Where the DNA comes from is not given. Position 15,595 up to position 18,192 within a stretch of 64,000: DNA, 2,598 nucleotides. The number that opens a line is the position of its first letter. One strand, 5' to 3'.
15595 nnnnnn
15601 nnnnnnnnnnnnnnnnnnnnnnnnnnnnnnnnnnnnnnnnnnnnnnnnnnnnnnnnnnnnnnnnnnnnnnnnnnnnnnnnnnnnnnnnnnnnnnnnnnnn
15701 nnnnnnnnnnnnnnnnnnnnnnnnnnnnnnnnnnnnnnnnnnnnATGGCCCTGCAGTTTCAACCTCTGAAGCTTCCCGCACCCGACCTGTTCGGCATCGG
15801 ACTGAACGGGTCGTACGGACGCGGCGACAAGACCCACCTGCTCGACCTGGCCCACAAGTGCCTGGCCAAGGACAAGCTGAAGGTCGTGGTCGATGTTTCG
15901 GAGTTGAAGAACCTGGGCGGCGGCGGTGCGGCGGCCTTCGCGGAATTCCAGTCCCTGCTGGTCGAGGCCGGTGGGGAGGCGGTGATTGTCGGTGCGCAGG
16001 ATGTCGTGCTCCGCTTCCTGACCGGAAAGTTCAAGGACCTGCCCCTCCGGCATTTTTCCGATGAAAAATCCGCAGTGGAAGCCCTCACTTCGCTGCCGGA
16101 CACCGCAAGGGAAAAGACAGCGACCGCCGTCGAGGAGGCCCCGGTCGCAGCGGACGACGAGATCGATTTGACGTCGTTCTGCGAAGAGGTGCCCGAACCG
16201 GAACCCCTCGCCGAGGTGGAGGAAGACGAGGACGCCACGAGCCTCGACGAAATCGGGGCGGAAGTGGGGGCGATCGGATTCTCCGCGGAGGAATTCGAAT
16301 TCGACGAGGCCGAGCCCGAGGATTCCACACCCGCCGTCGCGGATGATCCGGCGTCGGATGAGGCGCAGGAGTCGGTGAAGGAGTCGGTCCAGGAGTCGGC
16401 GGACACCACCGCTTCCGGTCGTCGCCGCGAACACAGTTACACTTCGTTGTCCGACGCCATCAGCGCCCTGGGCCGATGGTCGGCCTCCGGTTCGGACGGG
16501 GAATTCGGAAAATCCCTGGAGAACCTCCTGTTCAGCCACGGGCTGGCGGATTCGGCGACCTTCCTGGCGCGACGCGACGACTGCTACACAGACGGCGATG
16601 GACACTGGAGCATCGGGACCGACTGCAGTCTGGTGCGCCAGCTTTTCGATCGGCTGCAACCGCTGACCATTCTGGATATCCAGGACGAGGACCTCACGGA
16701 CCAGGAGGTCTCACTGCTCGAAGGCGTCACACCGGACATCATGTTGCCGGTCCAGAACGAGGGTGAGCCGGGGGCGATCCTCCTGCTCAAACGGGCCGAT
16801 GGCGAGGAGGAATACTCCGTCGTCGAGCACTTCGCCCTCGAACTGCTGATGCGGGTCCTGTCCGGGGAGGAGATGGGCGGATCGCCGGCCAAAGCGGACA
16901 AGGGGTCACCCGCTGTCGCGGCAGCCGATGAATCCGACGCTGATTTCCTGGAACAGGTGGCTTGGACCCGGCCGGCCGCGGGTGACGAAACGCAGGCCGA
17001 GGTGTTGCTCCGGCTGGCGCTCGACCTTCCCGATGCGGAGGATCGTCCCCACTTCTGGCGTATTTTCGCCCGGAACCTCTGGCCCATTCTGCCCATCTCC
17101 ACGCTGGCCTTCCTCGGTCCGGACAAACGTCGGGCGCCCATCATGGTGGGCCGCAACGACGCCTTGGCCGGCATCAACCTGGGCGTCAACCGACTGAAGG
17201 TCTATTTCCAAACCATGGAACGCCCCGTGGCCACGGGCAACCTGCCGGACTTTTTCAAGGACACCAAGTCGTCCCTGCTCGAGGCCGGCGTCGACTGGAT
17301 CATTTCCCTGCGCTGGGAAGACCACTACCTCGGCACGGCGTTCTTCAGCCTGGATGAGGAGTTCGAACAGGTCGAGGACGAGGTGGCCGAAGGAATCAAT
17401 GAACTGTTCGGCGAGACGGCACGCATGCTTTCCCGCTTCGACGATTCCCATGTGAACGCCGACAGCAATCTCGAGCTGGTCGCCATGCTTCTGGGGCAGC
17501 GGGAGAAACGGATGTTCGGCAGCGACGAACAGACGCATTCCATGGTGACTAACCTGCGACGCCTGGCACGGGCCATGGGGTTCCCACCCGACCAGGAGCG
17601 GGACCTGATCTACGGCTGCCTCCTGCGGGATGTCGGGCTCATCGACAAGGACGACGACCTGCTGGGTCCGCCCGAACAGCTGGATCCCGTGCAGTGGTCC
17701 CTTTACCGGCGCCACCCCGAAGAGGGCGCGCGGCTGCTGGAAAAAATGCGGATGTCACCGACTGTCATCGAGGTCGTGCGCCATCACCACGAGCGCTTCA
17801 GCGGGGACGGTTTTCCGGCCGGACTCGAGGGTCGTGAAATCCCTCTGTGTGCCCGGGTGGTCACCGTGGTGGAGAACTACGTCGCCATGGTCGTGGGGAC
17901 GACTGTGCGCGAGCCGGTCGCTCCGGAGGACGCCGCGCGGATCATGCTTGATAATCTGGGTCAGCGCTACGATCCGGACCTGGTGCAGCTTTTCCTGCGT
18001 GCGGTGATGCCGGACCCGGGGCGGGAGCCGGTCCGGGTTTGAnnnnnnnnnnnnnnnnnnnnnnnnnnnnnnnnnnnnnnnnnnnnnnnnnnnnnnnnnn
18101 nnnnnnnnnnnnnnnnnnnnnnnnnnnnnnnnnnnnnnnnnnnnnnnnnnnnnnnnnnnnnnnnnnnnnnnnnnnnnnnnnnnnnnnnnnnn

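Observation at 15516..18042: Excisionase-type HTH gene coupled to a STAS-GAF protein whose C-terminal HD-GYP domain is degenerate (HD->RD, GYP->GFP)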

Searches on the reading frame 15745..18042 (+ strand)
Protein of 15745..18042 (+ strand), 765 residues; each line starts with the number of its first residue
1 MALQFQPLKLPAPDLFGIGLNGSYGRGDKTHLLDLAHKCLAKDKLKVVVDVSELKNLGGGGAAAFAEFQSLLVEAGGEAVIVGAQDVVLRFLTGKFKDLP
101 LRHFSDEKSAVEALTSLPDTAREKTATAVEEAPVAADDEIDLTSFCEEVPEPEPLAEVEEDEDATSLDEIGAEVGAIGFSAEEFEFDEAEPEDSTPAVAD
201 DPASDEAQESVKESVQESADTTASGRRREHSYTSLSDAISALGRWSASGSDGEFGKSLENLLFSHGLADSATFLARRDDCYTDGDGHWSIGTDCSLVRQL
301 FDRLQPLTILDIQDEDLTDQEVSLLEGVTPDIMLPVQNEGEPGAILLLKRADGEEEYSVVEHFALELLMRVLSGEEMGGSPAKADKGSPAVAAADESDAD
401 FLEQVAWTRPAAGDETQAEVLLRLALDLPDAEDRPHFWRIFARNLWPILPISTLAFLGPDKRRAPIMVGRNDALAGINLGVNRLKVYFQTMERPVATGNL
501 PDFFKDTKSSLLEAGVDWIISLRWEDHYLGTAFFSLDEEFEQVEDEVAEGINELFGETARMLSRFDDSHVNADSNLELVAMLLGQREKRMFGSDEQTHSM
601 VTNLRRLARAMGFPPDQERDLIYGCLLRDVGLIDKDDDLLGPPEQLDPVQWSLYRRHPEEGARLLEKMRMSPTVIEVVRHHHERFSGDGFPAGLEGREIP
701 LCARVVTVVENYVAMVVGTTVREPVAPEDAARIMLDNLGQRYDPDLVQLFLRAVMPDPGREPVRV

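Call 3: search_protein_families(library=pfam, proteins=[window:15745-18042:+], max_evalue=0.1)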
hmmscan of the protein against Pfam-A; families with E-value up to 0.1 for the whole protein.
window:15745-18042:+ (765 aa): 4 families
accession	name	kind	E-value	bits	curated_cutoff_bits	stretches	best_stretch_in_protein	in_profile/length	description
PF13487.12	HD_5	-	5.6e-26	91.7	27.2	1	581-746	5-170/170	HD domain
PF01966.28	HD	-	4.9e-07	30.5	22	1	600-715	8-116/116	HD domain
PF01740.26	STAS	-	0.0015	18.7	22.6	1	37-92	32-88/106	STAS domain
PF13466.11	STAS_2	-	0.0018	18.8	29.2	1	34-92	17-74/80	STAS domain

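Call 5: search_solved_structures(query=window:15745-18042:+, max_evalue=0.01, show_alignments=4)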
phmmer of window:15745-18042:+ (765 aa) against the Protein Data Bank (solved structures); distinct sequences matched with E-value up to 0.01: 6.
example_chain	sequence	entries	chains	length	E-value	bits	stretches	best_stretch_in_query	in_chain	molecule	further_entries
5z7c_A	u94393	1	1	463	6.4e-17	64.6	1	607-751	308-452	3'3'-cGAMP-specific phosphodiesterase 3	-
4r8z_A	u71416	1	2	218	4.3e-15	58.5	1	615-752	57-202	Cyclic di-GMP phosphodiesterase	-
4mcw_A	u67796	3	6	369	1.9e-11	46.5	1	605-754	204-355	Metal dependent phosphohydrolase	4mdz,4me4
3tm8_A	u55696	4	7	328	1.9e-08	36.6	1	606-740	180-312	Uncharacterized protein | Uncharacterized protein Bd1817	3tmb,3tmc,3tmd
9rbz_A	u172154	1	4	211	1.1e-05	27.4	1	606-756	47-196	HD domain/sensory box protein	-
9rc0_A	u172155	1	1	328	2.7e-05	26.1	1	605-756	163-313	HD domain/sensory box protein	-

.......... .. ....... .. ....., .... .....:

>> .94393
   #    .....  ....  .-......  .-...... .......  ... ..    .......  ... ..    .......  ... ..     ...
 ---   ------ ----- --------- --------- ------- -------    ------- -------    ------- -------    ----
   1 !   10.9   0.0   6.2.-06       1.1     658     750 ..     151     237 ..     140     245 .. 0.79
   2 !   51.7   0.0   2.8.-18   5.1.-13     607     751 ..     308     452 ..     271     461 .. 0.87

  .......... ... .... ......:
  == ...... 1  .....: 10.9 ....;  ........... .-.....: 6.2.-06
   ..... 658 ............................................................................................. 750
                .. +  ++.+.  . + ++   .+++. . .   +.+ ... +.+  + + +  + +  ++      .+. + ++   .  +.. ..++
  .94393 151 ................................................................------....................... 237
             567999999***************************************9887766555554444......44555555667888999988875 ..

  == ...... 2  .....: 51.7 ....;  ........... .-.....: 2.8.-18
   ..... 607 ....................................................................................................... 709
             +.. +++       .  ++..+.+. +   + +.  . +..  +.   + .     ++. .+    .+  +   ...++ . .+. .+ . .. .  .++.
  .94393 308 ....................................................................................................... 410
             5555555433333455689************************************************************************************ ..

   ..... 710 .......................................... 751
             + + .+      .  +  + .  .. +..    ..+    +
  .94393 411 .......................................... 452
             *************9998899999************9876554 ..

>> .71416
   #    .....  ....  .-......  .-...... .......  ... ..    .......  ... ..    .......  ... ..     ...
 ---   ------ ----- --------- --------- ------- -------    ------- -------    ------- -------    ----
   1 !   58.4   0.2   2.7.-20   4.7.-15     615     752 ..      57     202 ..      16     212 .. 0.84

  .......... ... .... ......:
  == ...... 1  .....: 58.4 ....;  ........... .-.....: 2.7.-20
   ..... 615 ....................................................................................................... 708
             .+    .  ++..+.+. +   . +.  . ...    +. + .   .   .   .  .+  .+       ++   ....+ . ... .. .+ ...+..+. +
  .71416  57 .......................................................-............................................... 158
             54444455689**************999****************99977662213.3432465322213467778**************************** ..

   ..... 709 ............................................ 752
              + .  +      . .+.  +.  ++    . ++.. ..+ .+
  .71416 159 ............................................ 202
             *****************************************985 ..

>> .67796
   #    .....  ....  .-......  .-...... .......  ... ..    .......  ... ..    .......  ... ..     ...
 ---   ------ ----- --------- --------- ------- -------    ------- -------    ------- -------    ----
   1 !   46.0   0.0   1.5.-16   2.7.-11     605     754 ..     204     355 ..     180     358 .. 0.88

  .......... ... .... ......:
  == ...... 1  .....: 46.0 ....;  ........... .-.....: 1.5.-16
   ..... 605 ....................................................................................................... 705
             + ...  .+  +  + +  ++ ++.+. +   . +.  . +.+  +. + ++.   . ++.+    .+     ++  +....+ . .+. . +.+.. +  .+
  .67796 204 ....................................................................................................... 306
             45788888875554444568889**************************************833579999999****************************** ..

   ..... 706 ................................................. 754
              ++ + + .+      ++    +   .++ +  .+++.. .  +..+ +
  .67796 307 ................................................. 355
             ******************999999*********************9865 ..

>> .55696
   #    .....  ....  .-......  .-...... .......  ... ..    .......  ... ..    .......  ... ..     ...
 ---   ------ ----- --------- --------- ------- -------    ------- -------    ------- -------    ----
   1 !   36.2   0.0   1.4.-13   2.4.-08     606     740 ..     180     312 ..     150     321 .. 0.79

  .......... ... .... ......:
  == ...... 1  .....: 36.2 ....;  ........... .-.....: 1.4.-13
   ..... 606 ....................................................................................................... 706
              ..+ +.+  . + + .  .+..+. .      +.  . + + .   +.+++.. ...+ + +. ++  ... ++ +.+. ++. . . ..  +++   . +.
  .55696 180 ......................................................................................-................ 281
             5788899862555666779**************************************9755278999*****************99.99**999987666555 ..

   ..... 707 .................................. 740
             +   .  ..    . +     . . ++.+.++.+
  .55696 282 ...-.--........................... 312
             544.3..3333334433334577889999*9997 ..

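Call 7: find_homologous_proteins(query=window:15745-18042:+, max_evalue=0.00001)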
Query window:15745-18042:+ (765 aa): 127 proteins with E <= 0.00001 among 8000 candidates; the best 120 are listed.
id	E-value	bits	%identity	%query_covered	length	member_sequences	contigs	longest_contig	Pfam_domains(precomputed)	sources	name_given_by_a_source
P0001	0.0e+0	1712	100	100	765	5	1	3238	PF13487.13,PF01966.29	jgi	-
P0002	0.0e+0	1522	90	100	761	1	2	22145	PF13487.13,PF01966.29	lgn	-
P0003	0.0e+0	1063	64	100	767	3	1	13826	PF01740.27,PF13487.13,PF01966.29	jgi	-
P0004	0.0e+0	1022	63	99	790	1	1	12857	PF13487.13,PF01966.29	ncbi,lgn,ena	-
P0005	0.0e+0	1017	61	100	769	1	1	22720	PF01740.27,PF13487.13,PF01966.29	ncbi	-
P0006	5.9e-297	1005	62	100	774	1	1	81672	PF01740.27,PF13487.13,PF01966.29,PF13466.13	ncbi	-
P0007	1.4e-295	1001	62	99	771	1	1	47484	PF01740.27,PF13487.13,PF01966.29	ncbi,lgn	-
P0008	4.1e-289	979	60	99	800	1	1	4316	PF13487.13,PF01966.29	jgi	-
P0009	2.0e-273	928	58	100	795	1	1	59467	PF13487.13,PF01966.29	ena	-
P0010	5.8e-262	890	54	100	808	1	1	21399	PF13487.13,PF01966.29,PF13466.13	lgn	-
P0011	3.2e-255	867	55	100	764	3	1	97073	PF01740.27,PF13487.13,PF01966.29,PF13466.13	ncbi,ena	-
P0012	9.2e-253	859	54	100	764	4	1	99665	PF13487.13,PF01966.29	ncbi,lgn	ncbi:MAG: HD-GYP domain-containing protein [Candidatus Krumholzibacteriia bacterium]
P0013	2.2e-249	848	52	100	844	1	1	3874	PF01740.27,PF13487.13,PF01966.29,PF13466.13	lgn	-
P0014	1.6e-224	766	49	100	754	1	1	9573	PF01740.27,PF13487.13,PF01966.29,PF13466.13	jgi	jgi:HD-GYP domain-containing protein (c-di-GMP phosphodiesterase class II)/anti-anti-sigma regulator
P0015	1.7e-223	762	48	99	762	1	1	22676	PF01740.27,PF13487.13,PF01966.29,PF13466.13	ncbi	-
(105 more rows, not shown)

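Call 12: find_related_loci(query=A1, collection=genome_contigs, flank=6000)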
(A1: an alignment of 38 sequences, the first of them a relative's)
Query A1 (765 aa) in genome_contigs; peptide patterns used: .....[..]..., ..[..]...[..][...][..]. (x = any residue, [..] = any of these).
130 stretches matched a pattern; 45 encode a relative of the query (tblastn E <= 1e-3); 45 distinct loci.
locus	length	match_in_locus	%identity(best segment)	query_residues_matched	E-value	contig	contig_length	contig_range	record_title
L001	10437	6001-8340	63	1-757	0e+0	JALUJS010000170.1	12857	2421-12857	MAG: Candidatus Krumholzibacteriia bacterium isolate S144_metabat2_scaf2bin.036 S144_NODE_1990_length_12857_cov_1.648861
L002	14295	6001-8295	64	1-763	0e+0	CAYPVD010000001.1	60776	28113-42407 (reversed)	MAG TPA_asm: uncultured Fibrobacteraceae bacterium isolate binchicken_co256_236 genome assembly, contig: NODE_495_length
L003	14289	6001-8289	62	1-757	0e+0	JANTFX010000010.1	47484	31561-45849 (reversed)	MAG: Candidatus Krumholzibacteriia bacterium isolate bin10023 c_000000000333, whole genome shotgun sequence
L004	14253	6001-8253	55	1-762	0e+0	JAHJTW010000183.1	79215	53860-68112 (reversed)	MAG: bacterium isolate OS_PC_MetaG.mb.70 OS_PC_MetaG.mb.70_k141_463908, whole genome shotgun sequence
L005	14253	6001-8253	54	1-762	0e+0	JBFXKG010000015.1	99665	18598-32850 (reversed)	MAG: Candidatus Krumholzibacteriia bacterium isolate CA_2019_TPIn_7 NODE_762_length_99691_cov_7.265216_TPIn, whole genom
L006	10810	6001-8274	48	1-764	0e+0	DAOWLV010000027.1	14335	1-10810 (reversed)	MAG TPA_asm: Candidatus Krumholzibacteriia bacterium isolate CSMAG_2985 CSMAG_2985_k141_1140510_length_14335_cov_25.5817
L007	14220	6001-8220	47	1-755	0e+0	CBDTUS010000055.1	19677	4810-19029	MAG TPA_asm: uncultured bacterium isolate SRR7614711_binner13_Refined_44 genome assembly, contig: ERZ23877654.475, whole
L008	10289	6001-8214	48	1-755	0e+0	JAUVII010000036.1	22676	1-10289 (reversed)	MAG: Candidatus Krumholzibacteriia bacterium isolate CSMAG_424 CSMAG_424_k127_108168_length_22676_cov_78.4625, whole gen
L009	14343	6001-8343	47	1-765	0e+0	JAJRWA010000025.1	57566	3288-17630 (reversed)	MAG: Candidatus Krumholzibacteriota bacterium isolate Dive96_bin2.115 k141_516639, whole genome shotgun sequence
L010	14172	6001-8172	47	1-755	0e+0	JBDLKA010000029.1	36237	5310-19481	MAG: Candidatus Krumholzibacteriota bacterium isolate MAG120 MAG120_29, whole genome shotgun sequence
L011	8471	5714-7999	45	1-763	0e+0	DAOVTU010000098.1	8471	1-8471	MAG TPA_asm: Candidatus Krumholzibacteriia bacterium isolate CSMAG_1661 CSMAG_1661_k141_997330_length_8471_cov_13.1498,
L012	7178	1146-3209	46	1-760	0e+0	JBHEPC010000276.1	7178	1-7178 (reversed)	MAG: Candidatus Krumholzibacteriia bacterium isolate S6_bin.62.orig S6_k141_565271, whole genome shotgun sequence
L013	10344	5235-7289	45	1-756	0e+0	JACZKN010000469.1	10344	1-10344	MAG: Candidatus Krumholzibacteriia bacterium isolate MAG46 bacteria_3_contig_1187971, whole genome shotgun sequence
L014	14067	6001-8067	44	1-756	0e+0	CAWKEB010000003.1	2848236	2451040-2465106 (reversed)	MAG: Candidatus Krumholzibacteria bacterium isolate MFD04716.bin.2.70 genome assembly, contig: contig_4355, whole genome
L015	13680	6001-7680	53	203-757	0e+0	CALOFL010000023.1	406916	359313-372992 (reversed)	MAG: Candidatus Krumholzibacteriia bacterium isolate HOU_bin.0013 genome assembly, contig: contig_14076, whole genome sh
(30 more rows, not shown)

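Call 15: search_protein_families(library=pfam, alignment_id=A1, max_evalue=0.01)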
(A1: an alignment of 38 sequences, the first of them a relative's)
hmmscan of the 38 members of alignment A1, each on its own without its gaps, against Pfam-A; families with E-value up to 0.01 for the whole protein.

A. member 1, P0001 (765 aa): 4 families
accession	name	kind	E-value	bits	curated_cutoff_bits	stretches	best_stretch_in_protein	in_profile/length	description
PF13487.12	HD_5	-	5.6e-26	91.7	27.2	1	581-746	5-170/170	HD domain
PF01966.28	HD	-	4.9e-07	30.5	22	1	600-715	8-116/116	HD domain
PF01740.26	STAS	-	0.0015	18.7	22.6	1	37-92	32-88/106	STAS domain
PF13466.11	STAS_2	-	0.0018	18.8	29.2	1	34-92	17-74/80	STAS domain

B. families by the number of members that match (of 38 scanned): 7 families
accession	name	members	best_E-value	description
PF13487.12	HD_5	38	1.5e-27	HD domain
PF13466.11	STAS_2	38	4.3e-11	STAS domain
PF01740.26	STAS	37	1.5e-09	STAS domain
PF01966.28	HD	35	4.9e-09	HD domain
PF13185.12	GAF_2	12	1.4e-05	GAF domain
PF04625.18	DEC-1_N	1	0.00096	DEC-1 protein, N-terminal region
PF11964.13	SpoIIAA-like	1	0.0092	SpoIIAA-like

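Call 48: search_protein_representatives(alignment_id=A1)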
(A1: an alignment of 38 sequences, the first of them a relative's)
Query: 38 sequences, 758 profile positions. Proteins with E-value up to 0.001 (for the whole library): 113187; up to 1e-10: 86828; up to 1e-30: 1701. The best 150 are listed.
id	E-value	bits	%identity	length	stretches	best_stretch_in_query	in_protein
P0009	0.0e+00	1123.8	-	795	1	1-752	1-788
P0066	0.0e+00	1108.9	-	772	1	1-743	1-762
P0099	0.0e+00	1023.8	-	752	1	1-752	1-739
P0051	3.3e-292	987.8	-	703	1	1-747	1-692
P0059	7.3e-290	980.1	-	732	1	1-752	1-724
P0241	8.1e-284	960.1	-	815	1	1-753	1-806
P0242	4.0e-264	895.0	-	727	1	1-739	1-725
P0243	1.2e-259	880.2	-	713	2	177-753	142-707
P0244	1.0e-255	867.2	-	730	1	1-741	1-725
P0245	3.4e-222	756.3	-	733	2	182-746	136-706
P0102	1.8e-217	740.7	-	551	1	209-741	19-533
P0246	8.8e-189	645.9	-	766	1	1-742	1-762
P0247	3.4e-186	637.3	-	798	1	1-742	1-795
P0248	3.0e-185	634.2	-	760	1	1-741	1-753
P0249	1.1e-182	625.7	-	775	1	2-751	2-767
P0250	1.8e-176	605.1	-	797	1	1-749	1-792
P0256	1.0e-155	536.5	-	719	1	2-740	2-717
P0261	5.5e-140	484.5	-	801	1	1-746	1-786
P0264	1.5e-100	354.1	-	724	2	553-746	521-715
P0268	3.7e-92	326.4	-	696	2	211-742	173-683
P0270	1.2e-85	304.8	-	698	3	495-741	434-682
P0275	1.6e-67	244.9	-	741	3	499-742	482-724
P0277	1.4e-66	241.8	-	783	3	478-741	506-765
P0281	3.5e-65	237.2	-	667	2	493-748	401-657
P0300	3.1e-55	204.3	-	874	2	498-695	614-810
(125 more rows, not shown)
